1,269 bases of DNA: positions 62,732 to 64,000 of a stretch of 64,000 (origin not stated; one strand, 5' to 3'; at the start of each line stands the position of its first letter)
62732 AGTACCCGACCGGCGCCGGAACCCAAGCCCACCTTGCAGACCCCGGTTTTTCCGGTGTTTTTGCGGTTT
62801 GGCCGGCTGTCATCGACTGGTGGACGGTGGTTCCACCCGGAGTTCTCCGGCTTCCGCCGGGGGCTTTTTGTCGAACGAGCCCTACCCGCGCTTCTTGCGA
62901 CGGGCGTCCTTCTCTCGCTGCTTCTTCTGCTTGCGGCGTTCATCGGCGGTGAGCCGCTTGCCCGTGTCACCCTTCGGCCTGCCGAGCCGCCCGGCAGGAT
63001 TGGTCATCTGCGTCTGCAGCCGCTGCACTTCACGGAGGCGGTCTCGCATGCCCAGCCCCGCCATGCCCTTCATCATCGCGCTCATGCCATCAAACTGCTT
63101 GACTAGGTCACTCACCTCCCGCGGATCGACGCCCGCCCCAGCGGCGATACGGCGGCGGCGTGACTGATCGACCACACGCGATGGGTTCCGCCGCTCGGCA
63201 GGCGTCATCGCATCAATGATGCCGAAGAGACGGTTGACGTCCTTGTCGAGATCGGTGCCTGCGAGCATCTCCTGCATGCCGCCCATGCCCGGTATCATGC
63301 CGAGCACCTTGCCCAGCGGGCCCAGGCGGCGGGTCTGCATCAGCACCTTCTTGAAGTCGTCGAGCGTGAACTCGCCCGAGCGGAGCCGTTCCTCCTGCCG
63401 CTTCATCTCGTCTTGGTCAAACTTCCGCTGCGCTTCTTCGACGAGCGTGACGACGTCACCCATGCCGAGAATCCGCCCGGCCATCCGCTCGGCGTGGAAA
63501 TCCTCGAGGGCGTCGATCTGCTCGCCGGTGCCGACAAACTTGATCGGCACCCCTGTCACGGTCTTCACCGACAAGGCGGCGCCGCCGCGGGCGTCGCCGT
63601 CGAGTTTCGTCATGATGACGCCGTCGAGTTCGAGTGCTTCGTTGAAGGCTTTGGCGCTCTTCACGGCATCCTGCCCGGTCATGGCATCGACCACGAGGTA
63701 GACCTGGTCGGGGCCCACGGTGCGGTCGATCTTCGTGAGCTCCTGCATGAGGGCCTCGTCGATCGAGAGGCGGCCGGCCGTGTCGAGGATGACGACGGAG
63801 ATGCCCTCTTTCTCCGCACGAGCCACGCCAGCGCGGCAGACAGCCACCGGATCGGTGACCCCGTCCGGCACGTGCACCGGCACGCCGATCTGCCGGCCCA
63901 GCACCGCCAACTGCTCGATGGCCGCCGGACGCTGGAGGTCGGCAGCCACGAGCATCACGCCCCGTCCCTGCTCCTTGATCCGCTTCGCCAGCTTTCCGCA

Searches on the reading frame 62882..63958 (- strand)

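Call 106: search_protein_families(library=pfam, proteins=[window:62882-63958:-], max_evalue=0.00001)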
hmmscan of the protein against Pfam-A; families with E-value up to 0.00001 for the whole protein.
window:62882-63958:- (358 aa): 2 families
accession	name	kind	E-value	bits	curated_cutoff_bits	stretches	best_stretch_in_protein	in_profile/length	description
PF00448.28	SRP54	-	1.8e-58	197.9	22.7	1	2-165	33-196/196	SRP54-type protein, GTPase domain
PF02978.25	SRP_SPB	-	1.3e-27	96.4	27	1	196-296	1-91/91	Signal peptide binding domain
